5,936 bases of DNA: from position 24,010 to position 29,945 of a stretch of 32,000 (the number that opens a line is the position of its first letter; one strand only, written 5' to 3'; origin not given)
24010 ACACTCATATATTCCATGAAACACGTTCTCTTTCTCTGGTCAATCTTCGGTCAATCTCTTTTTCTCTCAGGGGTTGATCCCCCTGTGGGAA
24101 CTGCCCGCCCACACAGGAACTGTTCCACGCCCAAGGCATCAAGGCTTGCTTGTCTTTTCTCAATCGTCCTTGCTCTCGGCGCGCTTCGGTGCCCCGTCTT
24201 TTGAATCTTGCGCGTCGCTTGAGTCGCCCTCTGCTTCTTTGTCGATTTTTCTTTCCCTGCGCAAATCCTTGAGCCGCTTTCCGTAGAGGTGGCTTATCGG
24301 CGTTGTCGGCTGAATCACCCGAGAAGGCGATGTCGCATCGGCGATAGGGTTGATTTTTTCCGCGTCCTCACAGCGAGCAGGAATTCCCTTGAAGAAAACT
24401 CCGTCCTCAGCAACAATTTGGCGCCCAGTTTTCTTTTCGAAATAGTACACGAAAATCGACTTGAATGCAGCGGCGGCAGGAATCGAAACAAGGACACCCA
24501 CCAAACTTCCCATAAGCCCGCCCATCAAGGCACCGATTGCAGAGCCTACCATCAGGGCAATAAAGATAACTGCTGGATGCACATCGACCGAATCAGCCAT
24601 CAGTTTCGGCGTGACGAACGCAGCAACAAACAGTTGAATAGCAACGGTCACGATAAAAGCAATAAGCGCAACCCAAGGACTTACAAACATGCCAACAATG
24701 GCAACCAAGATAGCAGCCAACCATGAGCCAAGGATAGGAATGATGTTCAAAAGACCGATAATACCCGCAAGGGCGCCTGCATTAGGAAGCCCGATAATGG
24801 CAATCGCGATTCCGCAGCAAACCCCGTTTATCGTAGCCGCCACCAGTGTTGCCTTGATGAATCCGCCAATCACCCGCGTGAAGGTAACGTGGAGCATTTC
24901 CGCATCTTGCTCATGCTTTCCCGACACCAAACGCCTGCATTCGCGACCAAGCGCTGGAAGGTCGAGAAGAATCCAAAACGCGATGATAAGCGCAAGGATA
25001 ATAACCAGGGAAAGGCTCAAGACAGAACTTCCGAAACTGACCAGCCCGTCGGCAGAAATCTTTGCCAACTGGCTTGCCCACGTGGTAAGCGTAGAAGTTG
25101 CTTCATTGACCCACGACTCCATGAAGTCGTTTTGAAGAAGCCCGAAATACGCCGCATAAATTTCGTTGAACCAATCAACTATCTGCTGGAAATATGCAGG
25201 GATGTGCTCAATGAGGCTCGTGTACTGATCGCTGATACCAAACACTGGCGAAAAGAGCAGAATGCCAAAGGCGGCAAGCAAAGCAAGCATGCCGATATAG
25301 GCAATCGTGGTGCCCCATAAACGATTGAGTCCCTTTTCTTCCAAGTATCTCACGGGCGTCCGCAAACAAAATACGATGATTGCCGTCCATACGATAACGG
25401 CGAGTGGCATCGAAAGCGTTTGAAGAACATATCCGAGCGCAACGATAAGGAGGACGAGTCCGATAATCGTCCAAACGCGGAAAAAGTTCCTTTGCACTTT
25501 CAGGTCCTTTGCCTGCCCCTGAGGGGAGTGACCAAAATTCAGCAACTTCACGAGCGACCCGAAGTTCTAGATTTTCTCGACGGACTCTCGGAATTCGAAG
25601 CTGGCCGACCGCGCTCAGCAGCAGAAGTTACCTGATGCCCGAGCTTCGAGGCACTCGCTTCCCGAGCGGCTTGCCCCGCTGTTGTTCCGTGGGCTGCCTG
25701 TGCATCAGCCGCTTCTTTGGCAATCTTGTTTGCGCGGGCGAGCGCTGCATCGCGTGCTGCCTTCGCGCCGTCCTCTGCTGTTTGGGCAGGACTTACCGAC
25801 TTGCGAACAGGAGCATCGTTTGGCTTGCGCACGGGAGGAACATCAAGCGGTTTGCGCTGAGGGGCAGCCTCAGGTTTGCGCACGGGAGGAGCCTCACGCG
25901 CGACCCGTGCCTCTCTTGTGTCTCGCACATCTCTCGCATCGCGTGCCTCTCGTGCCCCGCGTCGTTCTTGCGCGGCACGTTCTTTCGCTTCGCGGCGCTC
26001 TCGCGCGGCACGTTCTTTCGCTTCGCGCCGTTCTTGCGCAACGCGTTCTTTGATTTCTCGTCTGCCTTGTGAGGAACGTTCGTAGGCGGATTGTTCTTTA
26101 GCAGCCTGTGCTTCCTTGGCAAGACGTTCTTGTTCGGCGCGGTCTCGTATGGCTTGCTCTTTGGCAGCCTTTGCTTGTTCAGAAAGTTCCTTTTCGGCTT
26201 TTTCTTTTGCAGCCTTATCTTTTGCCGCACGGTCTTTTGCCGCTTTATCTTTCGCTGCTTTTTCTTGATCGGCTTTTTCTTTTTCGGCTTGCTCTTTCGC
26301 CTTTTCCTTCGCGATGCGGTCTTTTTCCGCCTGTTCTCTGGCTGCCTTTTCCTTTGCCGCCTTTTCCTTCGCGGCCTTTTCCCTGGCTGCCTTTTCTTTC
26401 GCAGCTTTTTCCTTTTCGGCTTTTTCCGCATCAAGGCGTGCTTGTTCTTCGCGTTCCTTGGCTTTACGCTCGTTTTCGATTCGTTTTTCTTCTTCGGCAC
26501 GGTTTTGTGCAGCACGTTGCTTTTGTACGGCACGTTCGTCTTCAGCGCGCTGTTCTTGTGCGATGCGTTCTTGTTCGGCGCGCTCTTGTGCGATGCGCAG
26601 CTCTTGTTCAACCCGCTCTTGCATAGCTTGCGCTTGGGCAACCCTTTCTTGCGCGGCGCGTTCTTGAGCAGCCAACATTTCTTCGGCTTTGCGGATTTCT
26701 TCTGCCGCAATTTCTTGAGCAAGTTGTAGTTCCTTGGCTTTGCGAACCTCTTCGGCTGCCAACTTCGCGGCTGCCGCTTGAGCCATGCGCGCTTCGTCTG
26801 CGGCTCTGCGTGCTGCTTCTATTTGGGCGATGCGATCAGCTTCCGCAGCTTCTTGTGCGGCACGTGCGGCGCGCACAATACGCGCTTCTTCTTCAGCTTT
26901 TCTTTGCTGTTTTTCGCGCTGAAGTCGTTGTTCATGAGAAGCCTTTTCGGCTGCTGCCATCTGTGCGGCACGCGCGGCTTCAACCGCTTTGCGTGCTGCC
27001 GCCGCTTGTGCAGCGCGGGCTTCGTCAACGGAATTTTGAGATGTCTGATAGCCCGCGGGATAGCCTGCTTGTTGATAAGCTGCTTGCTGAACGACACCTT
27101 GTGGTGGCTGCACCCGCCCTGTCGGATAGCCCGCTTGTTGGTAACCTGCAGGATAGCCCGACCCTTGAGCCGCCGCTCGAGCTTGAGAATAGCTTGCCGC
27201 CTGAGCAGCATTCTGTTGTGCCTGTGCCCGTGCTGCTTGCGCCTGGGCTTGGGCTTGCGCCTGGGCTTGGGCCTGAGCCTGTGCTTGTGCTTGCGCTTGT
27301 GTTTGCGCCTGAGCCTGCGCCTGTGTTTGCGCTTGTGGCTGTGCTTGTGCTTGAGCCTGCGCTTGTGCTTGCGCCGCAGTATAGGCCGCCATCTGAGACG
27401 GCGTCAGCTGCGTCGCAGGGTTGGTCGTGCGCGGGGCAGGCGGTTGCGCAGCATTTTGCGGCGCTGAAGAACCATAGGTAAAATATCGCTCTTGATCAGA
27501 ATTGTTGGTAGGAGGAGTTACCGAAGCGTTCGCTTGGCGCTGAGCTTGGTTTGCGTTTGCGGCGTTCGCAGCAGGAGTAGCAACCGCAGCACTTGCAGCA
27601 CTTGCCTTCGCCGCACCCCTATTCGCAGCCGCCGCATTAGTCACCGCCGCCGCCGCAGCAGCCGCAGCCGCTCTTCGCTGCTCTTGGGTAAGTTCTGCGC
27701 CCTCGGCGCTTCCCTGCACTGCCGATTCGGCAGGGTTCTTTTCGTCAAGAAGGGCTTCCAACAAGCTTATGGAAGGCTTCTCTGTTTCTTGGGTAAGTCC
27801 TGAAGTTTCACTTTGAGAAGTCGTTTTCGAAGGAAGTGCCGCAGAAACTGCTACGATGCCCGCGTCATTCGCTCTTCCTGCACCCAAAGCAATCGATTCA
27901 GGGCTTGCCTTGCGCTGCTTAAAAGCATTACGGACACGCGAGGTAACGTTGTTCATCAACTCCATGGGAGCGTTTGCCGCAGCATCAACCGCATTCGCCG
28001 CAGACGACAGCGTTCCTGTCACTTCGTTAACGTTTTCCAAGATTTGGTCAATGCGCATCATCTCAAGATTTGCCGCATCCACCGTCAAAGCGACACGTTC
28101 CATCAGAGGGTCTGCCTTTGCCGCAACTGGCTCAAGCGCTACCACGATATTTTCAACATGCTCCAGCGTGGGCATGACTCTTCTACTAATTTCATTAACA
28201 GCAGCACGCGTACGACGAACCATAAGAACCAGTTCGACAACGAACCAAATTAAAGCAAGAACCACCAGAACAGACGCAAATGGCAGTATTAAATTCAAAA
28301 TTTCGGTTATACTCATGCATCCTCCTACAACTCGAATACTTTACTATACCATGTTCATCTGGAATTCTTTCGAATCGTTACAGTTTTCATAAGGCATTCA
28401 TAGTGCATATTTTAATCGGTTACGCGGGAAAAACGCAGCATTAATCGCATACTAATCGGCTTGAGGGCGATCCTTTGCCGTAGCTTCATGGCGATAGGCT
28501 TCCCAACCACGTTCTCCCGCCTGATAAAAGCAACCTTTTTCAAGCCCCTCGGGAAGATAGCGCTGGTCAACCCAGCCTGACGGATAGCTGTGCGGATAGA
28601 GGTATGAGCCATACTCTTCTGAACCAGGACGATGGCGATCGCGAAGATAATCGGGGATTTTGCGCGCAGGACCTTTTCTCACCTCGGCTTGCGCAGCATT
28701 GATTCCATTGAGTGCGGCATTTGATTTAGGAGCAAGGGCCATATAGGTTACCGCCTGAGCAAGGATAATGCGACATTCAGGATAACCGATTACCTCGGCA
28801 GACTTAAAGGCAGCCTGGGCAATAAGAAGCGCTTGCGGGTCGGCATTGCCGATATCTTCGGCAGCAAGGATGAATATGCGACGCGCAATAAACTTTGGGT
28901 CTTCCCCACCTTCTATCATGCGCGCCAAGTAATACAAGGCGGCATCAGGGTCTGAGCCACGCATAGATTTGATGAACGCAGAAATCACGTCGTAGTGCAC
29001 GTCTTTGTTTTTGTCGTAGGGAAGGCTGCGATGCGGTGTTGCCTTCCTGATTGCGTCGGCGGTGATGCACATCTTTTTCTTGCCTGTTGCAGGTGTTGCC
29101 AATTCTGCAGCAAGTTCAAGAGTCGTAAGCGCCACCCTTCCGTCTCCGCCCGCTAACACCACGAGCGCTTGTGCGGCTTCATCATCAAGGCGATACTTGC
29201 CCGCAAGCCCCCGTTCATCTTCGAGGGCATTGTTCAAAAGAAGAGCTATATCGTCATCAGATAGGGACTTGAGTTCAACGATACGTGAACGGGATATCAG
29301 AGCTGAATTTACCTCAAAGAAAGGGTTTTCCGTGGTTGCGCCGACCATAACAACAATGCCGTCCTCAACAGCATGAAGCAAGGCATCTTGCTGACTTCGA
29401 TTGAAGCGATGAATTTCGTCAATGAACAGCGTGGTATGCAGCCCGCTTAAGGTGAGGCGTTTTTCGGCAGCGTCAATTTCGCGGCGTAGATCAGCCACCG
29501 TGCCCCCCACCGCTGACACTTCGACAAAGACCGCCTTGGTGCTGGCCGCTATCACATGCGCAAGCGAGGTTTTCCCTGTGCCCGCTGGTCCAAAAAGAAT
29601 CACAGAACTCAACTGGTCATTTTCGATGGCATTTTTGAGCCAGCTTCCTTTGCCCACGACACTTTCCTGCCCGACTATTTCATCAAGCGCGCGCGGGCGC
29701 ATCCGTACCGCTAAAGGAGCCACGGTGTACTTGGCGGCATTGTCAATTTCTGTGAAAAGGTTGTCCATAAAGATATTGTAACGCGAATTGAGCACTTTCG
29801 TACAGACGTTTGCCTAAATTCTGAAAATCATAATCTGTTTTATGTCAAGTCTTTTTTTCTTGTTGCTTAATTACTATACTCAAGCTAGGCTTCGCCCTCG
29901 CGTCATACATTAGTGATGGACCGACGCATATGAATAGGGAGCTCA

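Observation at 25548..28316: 922-aa membrane-tethered protein, almost entirely low-complexity, translationally coupled to an AI-2E permease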

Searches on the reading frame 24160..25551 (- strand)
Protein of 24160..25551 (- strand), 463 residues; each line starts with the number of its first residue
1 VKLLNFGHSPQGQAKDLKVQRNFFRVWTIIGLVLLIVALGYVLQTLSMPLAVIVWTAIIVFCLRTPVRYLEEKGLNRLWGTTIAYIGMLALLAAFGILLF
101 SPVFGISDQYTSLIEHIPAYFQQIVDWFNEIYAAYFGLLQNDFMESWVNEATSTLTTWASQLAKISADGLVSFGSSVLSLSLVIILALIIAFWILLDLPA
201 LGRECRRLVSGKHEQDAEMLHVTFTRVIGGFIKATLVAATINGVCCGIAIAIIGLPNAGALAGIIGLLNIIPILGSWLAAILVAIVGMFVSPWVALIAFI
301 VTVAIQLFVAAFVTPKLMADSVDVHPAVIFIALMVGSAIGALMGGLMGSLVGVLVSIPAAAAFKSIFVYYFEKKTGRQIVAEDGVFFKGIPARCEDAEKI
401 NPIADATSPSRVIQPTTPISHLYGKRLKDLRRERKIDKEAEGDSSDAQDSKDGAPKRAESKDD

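Call 3: search_protein_families(library=pfam, proteins=[window:24160-25551:-], max_evalue=1)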
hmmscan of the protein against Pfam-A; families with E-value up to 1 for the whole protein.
window:24160-25551:- (463 aa): 1 family
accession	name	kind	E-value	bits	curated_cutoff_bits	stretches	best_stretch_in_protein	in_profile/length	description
PF01594.21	AI-2E_transport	-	1.5e-46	159.5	34.3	1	27-367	2-323/327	AI-2E family transporter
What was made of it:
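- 24160..25551 (-): AI-2E family transporter gene, the conserved downstream neighbour. PF01594, E=1.5e-46 (call 3).
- Checked: The downstream protein is AI-2E_transport, PF01594, E=1.5e-46 (call 3).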

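Call 7: search_protein_families(library=ncbifam, proteins=[window:24160-25551:-], max_evalue=10)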
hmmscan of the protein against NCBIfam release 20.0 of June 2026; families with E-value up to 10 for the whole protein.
window:24160-25551:- (463 aa): 2 families
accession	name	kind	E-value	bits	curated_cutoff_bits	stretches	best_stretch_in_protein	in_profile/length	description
TIGR02872.1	spore_ytvI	equivalog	1.9e-25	90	198.15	1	29-356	5-333/341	sporulation integral membrane protein YtvI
NF045801.1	efflux_ABUW_0982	equivalog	1.1e-13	50.9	675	1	21-352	4-333/392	chloramphenicol efflux transporter CxpE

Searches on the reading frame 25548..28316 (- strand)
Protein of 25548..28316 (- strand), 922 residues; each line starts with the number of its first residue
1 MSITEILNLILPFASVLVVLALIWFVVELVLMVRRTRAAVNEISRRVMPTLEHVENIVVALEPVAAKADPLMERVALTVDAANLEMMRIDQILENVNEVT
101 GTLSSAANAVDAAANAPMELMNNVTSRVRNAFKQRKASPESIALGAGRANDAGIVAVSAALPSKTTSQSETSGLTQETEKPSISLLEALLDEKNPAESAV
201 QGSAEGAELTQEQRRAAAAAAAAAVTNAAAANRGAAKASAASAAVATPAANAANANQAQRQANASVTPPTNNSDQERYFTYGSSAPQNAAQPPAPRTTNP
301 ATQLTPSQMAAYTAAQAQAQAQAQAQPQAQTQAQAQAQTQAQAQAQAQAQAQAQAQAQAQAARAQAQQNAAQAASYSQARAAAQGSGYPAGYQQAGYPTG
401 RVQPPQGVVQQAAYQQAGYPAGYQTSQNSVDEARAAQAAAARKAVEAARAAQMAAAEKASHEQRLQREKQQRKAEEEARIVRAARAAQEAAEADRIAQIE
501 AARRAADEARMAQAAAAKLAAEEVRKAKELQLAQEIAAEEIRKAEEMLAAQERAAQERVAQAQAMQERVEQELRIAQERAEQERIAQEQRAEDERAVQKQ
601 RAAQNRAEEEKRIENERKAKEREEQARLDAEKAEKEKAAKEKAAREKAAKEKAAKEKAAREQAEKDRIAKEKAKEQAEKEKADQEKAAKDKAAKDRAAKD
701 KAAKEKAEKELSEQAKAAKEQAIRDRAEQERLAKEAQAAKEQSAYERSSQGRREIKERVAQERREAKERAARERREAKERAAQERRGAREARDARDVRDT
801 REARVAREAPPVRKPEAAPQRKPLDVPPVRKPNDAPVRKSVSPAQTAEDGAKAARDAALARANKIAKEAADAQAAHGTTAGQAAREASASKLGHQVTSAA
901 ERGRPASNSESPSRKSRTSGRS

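Call 3: search_protein_families(library=pfam, proteins=[window:25548-28316:-], max_evalue=1)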
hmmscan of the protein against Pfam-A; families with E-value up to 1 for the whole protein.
window:25548-28316:- (922 aa): 0 families

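Call 7: search_protein_families(library=ncbifam, proteins=[window:25548-28316:-], max_evalue=10)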
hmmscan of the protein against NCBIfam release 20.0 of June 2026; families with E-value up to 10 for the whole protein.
window:25548-28316:- (922 aa): 0 families

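Call 45: predict_structure(protein=window:25551-28316:-)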
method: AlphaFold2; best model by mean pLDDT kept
length: 922 residues; sequences in the alignment: 1
mean_pLDDT: 56.7   pTM: 0.23
mean pLDDT of the five models: 56.7, 55.6, 55.3, 54.2, 52.2
residues with pLDDT >= 90: 0; 70-90: 274; 50-70: 286; < 50: 362
segments of 3 or more residues with pLDDT < 50: 43-76, 81-83, 85-87, 105-124, 127-132, 134-209, 211-215, 220-222, 227-229, 238-249, 263-304, 385-431, 540-542, 809-841, 879-881, 883-886, 888-922
pLDDT, mean of each block of 10 residues (from residue 1): 56 70 72 54 45 42 38 43 46 55 48 45 47 43 45 41 28 28 33 38 39 49 48 47 46 52 41 31 28 35 51 68 64 74 75 76 77 65 42 31 30 30 35 55 67 70 78 75 73 71 68 64 64 54 52 63 72 77 76 76 77 79 77 72 62 58 57 58 59 67 74 75 78 76 73 80 84 84 80 74 62 40 39 39 56 66 65 54 47 41 30 32 31
secondary structure, 60 per line:
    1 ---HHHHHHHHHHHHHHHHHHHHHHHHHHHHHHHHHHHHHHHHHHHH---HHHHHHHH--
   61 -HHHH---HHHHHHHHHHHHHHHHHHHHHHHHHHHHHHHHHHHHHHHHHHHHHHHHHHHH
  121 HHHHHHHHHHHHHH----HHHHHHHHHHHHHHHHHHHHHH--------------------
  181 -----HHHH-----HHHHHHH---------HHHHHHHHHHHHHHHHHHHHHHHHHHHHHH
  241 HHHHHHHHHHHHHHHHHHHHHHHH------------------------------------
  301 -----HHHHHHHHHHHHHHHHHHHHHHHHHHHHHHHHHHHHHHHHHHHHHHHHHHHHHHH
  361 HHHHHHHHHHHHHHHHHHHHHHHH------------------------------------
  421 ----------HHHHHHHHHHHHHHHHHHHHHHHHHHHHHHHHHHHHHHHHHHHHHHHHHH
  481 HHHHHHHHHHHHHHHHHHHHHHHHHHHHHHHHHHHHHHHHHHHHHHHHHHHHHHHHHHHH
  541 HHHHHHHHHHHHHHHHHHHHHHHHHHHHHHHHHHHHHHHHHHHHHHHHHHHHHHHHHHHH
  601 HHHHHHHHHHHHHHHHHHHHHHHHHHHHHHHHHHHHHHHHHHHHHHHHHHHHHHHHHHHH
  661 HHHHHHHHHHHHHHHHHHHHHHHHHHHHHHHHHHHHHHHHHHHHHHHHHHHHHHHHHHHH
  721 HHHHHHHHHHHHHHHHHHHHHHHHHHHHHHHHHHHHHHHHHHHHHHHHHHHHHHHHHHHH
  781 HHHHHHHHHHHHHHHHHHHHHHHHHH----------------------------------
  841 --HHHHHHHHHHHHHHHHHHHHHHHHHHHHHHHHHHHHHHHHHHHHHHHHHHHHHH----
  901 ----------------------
elements in order (helices of 4 or more, strands of 3 or more residues): H4-47 H51-58 H62-65 H69-134 H139-160 H186-189 H195-201 H211-264 H306-384 H431-806 H843-896
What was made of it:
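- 27165..27401 (-): Ala/Gln tract (res 306-384), predicted helical. AlphaFold2 helix 306-384, pLDDT about 64-77, single sequence (call 45).
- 25899..27026 (-): 376-residue charged Ala-rich helix (res 431-806), about 56 nm if fully helical. Its first part (431-616) resembles the A/E/Q/R extension of clade relatives. AlphaFold2 gives a continuous helix 431-806 (call 45).
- On Charged single alpha-helix (SAH) domain: Only a single-sequence AlphaFold2 helix 431-806 with pLDDT 55-84 is available (call 45).
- Closest known: Charged single alpha-helix. Same: They are predicted as one long helix (call 45).
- The full-length model is single-sequence with mean pLDDT 56.7 (call 45).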

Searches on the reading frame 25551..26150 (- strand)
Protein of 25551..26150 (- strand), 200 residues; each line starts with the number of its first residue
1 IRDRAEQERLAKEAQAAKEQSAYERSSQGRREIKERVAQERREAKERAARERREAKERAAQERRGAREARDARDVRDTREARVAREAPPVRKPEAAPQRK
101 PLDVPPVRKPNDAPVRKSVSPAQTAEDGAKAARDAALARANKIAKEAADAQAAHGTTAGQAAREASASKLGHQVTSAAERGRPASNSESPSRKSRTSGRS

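Call 56: find_homologous_proteins(query=window:25551-26150:-, max_evalue=0.001)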
Query seq(200 aa): 8000 candidates shared short words with the query, none scored E <= 0.001.
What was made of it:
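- The C-terminal 200 residues have no homologue (call 56).
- Tried and rejected: A protein search with the C-terminal 200 residues gave no hit at E<=1e-3 among 8000 candidates (call 56).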

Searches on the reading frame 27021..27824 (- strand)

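Call 6: search_protein_families(library=pfam, proteins=[window:27021-27824:-], max_evalue=10)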
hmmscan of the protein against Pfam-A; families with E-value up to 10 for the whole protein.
seq(268 aa): 1 family
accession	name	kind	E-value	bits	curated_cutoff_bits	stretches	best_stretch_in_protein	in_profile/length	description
PF08597.15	eIF3_subunit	-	6.1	7.1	28.9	1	149-218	54-124/250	Translation initiation factor eIF3 subunit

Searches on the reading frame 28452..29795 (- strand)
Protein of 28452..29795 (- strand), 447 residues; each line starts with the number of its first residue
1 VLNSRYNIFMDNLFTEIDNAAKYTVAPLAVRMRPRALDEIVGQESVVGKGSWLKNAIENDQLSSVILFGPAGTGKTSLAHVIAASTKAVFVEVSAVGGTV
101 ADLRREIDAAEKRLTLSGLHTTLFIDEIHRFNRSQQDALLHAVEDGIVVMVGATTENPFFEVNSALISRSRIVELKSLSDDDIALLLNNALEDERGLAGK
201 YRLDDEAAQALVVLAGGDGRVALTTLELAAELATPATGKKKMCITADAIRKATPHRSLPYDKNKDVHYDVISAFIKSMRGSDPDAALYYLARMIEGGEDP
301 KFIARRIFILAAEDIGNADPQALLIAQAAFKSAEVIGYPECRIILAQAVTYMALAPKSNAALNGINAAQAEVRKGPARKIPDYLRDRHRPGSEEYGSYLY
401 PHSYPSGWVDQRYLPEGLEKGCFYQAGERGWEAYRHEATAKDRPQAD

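Call 3: search_protein_families(library=pfam, proteins=[window:28452-29795:-], max_evalue=1)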
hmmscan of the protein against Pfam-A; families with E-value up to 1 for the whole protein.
window:28452-29795:- (447 aa): 34 families (the best 25 are shown)
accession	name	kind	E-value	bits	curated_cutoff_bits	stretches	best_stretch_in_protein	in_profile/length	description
PF12002.13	MgsA_C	-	8.2e-62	208.4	27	1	280-437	1-161/167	MgsA AAA+ ATPase C terminal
PF16193.11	AAA_assoc_2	-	1.1e-23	83.7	34.3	1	200-279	4-81/81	AAA C-terminal domain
PF05496.18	RuvB_N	-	1e-15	58.3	27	1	32-153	1-119/159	Holliday junction DNA helicase RuvB P-loop domain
PF00004.35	AAA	-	1.1e-15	58.7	21.2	1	65-172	1-123/131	ATPase family associated with various cellular activities (AAA)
PF00158.32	Sigma54_activat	-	4.1e-07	30.3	20.2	2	121-158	95-132/168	Sigma-54 interaction domain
PF07728.20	AAA_5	-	1.5e-06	28.7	22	1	65-151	2-98/139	AAA domain (dynein-related subfamily)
PF01078.27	Mg_chelatase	-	8.9e-05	22.4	20.3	2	121-157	108-144/207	Magnesium chelatase, subunit ChlI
PF13191.12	AAA_16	-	0.00017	22.6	32.6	1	58-87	20-50/167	AAA ATPase domain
PF13401.12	AAA_22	-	0.00039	21.2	27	1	64-117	7-64/130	AAA domain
PF13173.12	AAA_14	-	0.00055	20.4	27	1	65-179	5-124/129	AAA domain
PF13604.12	AAA_30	-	0.00098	19.3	27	1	64-153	20-124/191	AAA domain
PF02562.22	PhoH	-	0.005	16.8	27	1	56-85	15-42/205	PhoH-like protein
PF01695.23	IstB_IS21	-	0.0061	16.5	24.1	1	63-112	93-140/238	IstB-like ATP binding protein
PF20720.3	nSTAND3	-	0.0081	16.3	27.2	1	63-113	18-67/155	Novel STAND NTPase 3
PF14532.12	Sigma54_activ_2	-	0.0095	16.6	25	1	63-144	22-94/138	Sigma-54 interaction domain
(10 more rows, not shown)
